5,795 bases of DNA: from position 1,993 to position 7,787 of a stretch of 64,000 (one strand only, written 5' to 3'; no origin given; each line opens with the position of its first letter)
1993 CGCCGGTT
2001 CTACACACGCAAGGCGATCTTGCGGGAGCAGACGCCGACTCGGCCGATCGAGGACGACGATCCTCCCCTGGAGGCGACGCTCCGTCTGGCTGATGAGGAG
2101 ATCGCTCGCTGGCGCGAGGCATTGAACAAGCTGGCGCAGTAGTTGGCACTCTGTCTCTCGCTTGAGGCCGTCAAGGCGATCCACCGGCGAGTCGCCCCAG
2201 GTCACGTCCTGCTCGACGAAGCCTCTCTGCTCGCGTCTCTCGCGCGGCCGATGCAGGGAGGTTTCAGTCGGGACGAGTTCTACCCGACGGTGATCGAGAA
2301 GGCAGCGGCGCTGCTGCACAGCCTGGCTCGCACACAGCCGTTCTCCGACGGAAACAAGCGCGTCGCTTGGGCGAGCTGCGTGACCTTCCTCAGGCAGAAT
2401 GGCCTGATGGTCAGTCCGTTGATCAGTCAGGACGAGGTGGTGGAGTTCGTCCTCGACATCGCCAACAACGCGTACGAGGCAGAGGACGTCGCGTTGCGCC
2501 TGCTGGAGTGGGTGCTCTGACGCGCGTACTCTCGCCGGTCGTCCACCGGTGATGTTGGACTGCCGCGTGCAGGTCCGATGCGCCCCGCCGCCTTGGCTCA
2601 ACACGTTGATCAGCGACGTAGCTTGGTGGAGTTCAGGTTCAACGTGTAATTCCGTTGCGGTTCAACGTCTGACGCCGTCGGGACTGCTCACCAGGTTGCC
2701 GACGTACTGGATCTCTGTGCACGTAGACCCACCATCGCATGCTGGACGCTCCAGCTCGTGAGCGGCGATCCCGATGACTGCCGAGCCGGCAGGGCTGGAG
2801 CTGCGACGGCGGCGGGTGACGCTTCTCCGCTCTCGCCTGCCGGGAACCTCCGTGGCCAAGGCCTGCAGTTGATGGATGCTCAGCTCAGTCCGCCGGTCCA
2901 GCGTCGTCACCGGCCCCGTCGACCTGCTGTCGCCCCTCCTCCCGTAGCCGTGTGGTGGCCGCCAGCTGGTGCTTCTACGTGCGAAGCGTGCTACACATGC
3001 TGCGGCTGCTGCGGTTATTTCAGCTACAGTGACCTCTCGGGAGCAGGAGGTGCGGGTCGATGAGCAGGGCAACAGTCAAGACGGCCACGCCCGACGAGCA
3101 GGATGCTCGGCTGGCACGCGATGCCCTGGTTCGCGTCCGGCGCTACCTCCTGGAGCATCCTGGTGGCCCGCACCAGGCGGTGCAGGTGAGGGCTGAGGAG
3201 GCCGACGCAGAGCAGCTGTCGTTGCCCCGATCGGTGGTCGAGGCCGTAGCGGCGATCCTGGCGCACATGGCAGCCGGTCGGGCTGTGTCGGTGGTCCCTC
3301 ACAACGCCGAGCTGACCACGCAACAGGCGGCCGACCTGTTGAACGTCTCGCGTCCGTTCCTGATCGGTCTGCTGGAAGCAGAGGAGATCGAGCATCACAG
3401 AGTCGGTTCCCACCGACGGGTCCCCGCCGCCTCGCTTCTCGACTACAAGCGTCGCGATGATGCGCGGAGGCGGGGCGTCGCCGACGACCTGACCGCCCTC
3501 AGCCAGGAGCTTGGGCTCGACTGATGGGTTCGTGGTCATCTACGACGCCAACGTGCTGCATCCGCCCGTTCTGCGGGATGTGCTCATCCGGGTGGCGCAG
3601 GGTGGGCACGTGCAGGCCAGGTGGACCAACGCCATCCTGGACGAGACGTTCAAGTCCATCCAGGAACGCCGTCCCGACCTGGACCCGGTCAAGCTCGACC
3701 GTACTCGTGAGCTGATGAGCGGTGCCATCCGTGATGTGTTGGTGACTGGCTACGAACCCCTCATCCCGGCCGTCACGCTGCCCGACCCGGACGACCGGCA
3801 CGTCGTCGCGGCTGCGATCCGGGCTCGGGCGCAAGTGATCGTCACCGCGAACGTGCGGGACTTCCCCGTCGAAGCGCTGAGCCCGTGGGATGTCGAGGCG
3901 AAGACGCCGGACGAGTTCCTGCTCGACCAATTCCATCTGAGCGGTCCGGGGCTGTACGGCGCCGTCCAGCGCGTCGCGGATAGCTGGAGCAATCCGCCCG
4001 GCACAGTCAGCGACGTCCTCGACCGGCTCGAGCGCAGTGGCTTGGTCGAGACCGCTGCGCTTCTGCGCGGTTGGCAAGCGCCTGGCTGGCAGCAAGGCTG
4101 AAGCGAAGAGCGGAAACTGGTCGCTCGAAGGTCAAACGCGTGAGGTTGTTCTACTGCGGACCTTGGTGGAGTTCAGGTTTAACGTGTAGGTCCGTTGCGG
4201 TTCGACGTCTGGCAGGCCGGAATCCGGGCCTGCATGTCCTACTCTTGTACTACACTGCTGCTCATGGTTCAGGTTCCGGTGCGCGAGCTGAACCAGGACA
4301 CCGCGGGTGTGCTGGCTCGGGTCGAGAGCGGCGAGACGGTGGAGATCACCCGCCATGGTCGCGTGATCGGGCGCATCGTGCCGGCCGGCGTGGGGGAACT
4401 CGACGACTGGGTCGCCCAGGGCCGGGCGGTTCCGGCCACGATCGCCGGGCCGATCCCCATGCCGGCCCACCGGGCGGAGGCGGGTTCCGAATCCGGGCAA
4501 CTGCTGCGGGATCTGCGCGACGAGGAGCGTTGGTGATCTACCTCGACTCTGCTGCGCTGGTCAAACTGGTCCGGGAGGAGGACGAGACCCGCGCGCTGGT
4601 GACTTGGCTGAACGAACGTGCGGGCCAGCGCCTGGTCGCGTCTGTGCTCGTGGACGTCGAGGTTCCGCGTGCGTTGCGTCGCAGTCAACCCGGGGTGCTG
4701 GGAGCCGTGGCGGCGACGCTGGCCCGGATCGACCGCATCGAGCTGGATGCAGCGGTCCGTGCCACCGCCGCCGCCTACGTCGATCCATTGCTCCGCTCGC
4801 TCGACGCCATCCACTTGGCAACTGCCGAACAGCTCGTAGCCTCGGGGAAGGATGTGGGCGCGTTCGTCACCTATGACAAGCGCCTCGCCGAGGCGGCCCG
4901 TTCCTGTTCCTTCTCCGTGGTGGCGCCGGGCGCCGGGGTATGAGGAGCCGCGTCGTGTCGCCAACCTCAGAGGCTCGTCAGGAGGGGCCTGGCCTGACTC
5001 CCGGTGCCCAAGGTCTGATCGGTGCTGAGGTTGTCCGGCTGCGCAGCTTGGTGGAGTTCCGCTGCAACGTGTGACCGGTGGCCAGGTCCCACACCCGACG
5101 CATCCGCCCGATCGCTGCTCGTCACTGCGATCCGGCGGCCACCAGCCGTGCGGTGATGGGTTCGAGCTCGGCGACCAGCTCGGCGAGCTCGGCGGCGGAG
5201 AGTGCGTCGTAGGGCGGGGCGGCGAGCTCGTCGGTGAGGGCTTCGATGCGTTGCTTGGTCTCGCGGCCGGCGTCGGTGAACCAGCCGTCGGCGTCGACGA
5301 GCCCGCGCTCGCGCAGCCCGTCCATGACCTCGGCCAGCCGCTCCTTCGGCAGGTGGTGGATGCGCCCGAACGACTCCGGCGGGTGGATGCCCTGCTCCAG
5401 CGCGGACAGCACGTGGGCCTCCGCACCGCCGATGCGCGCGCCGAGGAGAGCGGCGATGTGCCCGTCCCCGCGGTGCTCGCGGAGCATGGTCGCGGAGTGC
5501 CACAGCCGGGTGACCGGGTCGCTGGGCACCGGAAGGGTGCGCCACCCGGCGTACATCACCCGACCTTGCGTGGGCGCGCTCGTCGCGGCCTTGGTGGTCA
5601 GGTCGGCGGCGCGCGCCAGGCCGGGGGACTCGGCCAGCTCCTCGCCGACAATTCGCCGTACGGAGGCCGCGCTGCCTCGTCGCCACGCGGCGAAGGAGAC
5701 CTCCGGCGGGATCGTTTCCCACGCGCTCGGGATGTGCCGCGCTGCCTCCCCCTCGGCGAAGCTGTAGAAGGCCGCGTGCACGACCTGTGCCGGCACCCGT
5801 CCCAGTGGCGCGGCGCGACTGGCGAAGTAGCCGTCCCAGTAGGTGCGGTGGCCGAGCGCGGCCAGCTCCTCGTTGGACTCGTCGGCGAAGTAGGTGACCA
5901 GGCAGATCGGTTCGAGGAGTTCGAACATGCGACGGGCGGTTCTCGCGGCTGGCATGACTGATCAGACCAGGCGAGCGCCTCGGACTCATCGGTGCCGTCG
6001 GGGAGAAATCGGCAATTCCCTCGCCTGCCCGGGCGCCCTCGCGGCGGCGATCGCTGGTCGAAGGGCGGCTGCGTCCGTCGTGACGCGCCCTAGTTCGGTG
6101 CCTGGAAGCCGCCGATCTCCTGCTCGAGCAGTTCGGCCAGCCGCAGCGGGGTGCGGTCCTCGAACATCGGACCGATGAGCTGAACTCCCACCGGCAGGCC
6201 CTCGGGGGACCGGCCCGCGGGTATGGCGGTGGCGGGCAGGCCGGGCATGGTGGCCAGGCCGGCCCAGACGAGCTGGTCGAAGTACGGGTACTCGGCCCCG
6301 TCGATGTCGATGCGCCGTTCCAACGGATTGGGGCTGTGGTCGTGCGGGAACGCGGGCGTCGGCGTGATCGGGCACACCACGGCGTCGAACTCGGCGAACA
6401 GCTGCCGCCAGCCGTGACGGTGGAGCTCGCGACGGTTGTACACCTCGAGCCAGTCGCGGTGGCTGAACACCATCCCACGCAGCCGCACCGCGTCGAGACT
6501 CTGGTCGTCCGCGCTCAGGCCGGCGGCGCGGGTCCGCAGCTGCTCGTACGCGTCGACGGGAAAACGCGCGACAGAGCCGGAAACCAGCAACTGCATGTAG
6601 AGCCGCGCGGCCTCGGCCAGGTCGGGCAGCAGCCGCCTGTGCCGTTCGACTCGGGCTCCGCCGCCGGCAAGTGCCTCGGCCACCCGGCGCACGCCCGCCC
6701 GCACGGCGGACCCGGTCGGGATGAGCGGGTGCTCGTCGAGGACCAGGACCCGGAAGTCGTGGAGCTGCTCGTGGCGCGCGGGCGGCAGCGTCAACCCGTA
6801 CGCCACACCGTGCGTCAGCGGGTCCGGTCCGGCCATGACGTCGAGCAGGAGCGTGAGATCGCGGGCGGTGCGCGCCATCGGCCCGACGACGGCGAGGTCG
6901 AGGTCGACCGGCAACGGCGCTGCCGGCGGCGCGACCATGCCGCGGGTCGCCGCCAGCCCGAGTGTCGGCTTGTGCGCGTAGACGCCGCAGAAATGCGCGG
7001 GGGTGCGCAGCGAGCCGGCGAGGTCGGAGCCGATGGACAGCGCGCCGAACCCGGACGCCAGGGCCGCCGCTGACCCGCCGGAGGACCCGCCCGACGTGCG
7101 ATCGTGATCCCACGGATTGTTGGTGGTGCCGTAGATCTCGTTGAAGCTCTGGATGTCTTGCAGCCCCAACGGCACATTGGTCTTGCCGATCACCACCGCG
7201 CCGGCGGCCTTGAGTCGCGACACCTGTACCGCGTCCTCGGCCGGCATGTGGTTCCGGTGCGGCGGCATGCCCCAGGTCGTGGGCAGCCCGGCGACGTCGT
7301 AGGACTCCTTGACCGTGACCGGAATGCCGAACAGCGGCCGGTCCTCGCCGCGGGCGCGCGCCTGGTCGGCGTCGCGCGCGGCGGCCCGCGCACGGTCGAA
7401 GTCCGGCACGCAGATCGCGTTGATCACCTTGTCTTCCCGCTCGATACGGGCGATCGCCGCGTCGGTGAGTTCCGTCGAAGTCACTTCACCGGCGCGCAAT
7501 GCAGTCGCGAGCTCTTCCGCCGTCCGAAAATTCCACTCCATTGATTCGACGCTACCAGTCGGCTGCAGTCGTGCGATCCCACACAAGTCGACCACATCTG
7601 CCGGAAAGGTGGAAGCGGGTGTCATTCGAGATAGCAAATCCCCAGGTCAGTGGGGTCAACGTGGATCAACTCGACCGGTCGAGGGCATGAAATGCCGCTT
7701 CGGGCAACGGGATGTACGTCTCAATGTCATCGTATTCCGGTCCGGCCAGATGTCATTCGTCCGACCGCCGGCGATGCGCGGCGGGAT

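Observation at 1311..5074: Three different TA cassettes stacked behind ychF, each bounded by a copy of the ychF 3-prime terminus and with no recombinase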

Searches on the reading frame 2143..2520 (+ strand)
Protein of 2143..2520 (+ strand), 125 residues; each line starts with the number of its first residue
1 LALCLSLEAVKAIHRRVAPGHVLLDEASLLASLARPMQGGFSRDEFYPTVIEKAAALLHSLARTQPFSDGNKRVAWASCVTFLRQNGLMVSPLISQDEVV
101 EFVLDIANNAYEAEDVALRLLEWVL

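Call 5: search_protein_families(library=pfam, proteins=[window:2143-2520:+], max_evalue=0.01)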
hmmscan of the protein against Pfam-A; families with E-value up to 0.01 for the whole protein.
window:2143-2520:+ (125 aa): 1 family
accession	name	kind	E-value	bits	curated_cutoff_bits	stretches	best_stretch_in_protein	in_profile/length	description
PF02661.23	Fic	-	6.3e-12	46.6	24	1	5-83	2-93/93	Fic/DOC family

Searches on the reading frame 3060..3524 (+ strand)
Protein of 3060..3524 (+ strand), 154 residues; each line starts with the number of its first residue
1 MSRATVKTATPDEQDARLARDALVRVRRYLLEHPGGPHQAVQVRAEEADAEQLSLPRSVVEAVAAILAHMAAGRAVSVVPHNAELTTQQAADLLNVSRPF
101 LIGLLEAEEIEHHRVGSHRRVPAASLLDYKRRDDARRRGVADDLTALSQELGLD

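Call 5: search_protein_families(library=pfam, proteins=[window:3060-3524:+], max_evalue=0.01)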
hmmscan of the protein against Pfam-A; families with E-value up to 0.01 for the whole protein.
window:3060-3524:+ (154 aa): 1 family
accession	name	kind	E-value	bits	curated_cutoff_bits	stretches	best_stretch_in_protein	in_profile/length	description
PF12728.13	HTH_17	-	3.1e-10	40.6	27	1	85-132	2-49/51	Helix-turn-helix domain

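Call 38: find_encoding_contigs(protein=window:3060-3524:+, flank=8000, max_places=8)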
Protein window:3060-3524:+ (154 aa): 2 contigs read that carry it; 2 places shown.
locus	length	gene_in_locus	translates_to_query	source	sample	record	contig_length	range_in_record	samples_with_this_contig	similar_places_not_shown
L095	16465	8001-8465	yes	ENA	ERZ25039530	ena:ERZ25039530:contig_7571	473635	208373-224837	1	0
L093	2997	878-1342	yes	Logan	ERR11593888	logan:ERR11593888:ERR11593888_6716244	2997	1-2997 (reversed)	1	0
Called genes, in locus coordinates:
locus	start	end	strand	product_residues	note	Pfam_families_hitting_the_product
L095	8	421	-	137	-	-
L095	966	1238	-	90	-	-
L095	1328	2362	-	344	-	-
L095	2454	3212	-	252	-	PF09335:VTT_dom (weak)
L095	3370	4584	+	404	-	PF13796:Sensor, PF07730:HisKA_3, PF02518:HATPase_c (weak)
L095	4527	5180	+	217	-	PF00072:Response_reg, PF00196:GerE, PF08281:Sigma70_r4_2 (weak)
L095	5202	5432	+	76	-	PF02421:FeoB_N, PF01926:MMR_HSR1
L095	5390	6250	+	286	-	-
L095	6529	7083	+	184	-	PF13274:SocA_Panacea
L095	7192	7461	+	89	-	PF02661:Fic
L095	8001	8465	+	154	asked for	PF12728:HTH_17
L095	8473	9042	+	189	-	PF13470:PIN_3, PF26343:VapC50_C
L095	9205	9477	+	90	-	PF02604:PhdYeFM_antitox (weak)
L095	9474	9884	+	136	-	PF01850:PIN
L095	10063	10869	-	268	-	PF21863:HTH_67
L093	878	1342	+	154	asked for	PF12728:HTH_17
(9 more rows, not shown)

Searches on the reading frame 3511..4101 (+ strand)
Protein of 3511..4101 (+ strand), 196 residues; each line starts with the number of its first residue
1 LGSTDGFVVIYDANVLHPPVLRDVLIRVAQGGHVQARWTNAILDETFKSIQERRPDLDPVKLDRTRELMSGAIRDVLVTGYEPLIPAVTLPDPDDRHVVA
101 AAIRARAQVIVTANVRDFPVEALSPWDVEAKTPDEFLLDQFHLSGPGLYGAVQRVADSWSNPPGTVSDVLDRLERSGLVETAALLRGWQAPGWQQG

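Call 5: search_protein_families(library=pfam, proteins=[window:3511-4101:+], max_evalue=0.01)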
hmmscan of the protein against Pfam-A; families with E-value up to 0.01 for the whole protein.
window:3511-4101:+ (196 aa): 1 family
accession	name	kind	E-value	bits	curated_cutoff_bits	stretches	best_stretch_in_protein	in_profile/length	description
PF13470.12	PIN_3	-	8.6e-09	36.7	27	1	9-116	2-115/115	PIN domain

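Call 41: find_encoding_contigs(protein=window:3532-4101:+, flank=8000, max_places=8)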
Protein window:3532-4101:+ (189 aa): 2 contigs read that carry it; 2 places shown.
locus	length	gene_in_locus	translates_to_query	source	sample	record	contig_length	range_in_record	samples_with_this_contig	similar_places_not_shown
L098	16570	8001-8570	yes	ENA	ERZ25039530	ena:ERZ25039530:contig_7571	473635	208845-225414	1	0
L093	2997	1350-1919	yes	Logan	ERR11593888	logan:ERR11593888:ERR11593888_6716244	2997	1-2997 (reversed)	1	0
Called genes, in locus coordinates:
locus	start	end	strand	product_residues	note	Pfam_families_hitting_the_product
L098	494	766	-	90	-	-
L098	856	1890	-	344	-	-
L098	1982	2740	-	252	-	PF09335:VTT_dom (weak)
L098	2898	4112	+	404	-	PF13796:Sensor, PF07730:HisKA_3, PF02518:HATPase_c (weak)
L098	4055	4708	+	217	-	PF00072:Response_reg, PF00196:GerE, PF08281:Sigma70_r4_2 (weak)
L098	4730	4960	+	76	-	PF02421:FeoB_N, PF01926:MMR_HSR1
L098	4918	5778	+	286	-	-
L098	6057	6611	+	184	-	PF13274:SocA_Panacea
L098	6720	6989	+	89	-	PF02661:Fic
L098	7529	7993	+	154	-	PF12728:HTH_17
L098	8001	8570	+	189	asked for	PF13470:PIN_3, PF26343:VapC50_C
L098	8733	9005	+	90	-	PF02604:PhdYeFM_antitox (weak)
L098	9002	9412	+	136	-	PF01850:PIN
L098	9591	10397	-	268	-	PF21863:HTH_67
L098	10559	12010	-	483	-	PF01425:Amidase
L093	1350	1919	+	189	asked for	PF13470:PIN_3, PF26343:VapC50_C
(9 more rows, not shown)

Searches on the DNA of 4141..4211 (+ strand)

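Call 27: search_dna_similar(query=window:4141-4211:+, collection=phages, mode=distant, max_evalue=10, max_rows=20)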
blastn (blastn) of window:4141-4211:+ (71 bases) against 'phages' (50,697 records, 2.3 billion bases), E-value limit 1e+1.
Records with a match: 4; places in all: 4; records where one place covers at least 80% of the query: 0.
Best place of each record, by identity: >=99% 2; 90-95% 2.
By first word of the organism name: Dinoroseobacter 2; Bacteriophage 1; Vibrio 1.
By host as written in the record: Dinoroseobacter shibae DFL12 2; - 1; Vibrio parahaemolyticus SNUVpS-1 1.
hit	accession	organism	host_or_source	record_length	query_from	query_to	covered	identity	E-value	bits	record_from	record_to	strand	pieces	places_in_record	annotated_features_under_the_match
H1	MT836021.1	Bacteriophage sp.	human fecal samples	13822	24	49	37%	92.3%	2e-1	39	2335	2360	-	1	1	record has no annotation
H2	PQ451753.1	Vibrio phage pVp-JHP1101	Vibrio parahaemolyticus SNUVpS-1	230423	23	45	32%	91.3%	7e+0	34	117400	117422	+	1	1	putative virion structural protein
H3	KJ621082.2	Dinoroseobacter phage DFL12phi1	Dinoroseobacter shibae DFL12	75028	21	39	27%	100.0%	2e+0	36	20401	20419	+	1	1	hypothetical protein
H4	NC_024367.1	Dinoroseobacter phage DFL12phi1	Dinoroseobacter shibae DFL12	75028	21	39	27%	100.0%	2e+0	36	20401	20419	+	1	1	hypothetical protein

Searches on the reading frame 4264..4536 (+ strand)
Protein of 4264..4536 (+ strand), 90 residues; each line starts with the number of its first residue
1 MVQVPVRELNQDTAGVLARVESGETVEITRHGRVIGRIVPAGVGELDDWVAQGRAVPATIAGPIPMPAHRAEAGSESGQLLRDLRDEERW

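Call 5: search_protein_families(library=pfam, proteins=[window:4264-4536:+], max_evalue=0.01)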
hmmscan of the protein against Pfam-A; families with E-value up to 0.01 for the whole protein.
window:4264-4536:+ (90 aa): 1 family
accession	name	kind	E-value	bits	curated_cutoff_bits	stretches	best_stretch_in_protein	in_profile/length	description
PF02604.26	PhdYeFM_antitox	-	3.4e-06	27.2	29.8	1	1-41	1-42/74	Antitoxin Phd_YefM, type II toxin-antitoxin system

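Call 42: find_encoding_contigs(protein=window:4264-4536:+, flank=8000, max_places=8)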
Protein window:4264-4536:+ (90 aa): 1 contig read that carries it; 1 place shown.
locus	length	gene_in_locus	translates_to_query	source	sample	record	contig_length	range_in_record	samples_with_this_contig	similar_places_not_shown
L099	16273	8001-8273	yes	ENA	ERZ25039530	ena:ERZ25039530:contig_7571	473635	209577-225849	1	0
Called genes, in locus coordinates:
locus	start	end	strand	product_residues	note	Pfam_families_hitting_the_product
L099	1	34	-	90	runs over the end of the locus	-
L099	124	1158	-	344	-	-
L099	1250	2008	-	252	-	PF09335:VTT_dom (weak)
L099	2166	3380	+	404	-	PF13796:Sensor, PF07730:HisKA_3, PF02518:HATPase_c (weak)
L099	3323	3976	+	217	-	PF00072:Response_reg, PF00196:GerE, PF08281:Sigma70_r4_2 (weak)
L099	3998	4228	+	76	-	PF02421:FeoB_N, PF01926:MMR_HSR1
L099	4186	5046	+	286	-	-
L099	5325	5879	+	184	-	PF13274:SocA_Panacea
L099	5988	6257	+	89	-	PF02661:Fic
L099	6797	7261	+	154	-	PF12728:HTH_17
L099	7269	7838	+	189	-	PF13470:PIN_3, PF26343:VapC50_C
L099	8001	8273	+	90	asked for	PF02604:PhdYeFM_antitox (weak)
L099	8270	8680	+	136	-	PF01850:PIN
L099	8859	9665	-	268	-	PF21863:HTH_67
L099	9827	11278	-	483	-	PF01425:Amidase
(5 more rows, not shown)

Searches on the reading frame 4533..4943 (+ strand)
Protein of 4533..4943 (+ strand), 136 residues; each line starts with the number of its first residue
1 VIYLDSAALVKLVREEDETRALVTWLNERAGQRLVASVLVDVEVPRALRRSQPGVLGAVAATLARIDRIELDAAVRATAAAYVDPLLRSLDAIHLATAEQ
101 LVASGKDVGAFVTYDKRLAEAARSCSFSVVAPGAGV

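Call 5: search_protein_families(library=pfam, proteins=[window:4533-4943:+], max_evalue=0.01)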
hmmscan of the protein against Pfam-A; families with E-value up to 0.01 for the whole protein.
window:4533-4943:+ (136 aa): 1 family
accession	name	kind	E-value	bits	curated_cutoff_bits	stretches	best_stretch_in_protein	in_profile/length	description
PF01850.27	PIN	-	4.1e-12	47.2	23.6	1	2-123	1-119/120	PIN domain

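Call 37: find_encoding_contigs(protein=window:4533-4943:+, flank=8000, max_places=8)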
Protein window:4533-4943:+ (136 aa): 3 contigs read that carry it; 3 places shown.
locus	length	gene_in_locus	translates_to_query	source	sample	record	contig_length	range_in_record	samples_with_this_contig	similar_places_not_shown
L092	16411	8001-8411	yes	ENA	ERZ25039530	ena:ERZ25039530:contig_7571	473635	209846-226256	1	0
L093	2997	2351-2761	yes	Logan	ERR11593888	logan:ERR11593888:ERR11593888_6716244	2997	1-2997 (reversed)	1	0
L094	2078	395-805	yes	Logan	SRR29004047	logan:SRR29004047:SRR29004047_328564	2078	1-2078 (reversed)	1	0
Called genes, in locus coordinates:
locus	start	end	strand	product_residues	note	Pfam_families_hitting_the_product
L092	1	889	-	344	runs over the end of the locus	-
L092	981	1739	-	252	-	PF09335:VTT_dom (weak)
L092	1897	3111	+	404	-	PF13796:Sensor, PF07730:HisKA_3, PF02518:HATPase_c (weak)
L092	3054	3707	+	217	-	PF00072:Response_reg, PF00196:GerE, PF08281:Sigma70_r4_2 (weak)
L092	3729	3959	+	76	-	PF02421:FeoB_N, PF01926:MMR_HSR1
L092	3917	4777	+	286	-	-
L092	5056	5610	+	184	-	PF13274:SocA_Panacea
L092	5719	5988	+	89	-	PF02661:Fic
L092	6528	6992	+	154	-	PF12728:HTH_17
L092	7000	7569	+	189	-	PF13470:PIN_3, PF26343:VapC50_C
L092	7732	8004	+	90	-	PF02604:PhdYeFM_antitox (weak)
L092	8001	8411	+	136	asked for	PF01850:PIN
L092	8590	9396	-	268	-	PF21863:HTH_67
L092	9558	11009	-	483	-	PF01425:Amidase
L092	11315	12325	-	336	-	PF00296:Bac_luciferase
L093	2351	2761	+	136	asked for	PF01850:PIN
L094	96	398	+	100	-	PF02604:PhdYeFM_antitox (weak)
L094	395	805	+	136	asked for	PF01850:PIN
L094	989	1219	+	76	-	-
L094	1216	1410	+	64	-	PF01850:PIN (weak)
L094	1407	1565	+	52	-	-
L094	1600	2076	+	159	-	?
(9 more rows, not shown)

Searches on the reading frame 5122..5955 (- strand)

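Call 5: search_protein_families(library=pfam, proteins=[window:5122-5955:-], max_evalue=0.01)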
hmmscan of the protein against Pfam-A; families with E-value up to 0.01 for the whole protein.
window:5122-5955:- (277 aa): 2 families
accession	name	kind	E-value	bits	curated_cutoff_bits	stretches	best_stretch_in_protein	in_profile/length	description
PF21863.2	HTH_67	-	3.4e-83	279.8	27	1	7-275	1-265/268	Helix-turn-helix family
PF24409.1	wHTH-PRTase_assc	-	0.00063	20.2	27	1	182-237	3-58/83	wHTH-PRTase associated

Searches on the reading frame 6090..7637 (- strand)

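Call 5: search_protein_families(library=pfam, proteins=[window:6090-7637:-], max_evalue=0.01)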
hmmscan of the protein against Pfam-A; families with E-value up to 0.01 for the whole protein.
window:6090-7637:- (515 aa): 1 family
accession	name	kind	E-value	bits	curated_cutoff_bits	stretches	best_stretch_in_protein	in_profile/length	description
PF01425.27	Amidase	-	2.7e-96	323.8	27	1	56-496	1-443/445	Amidase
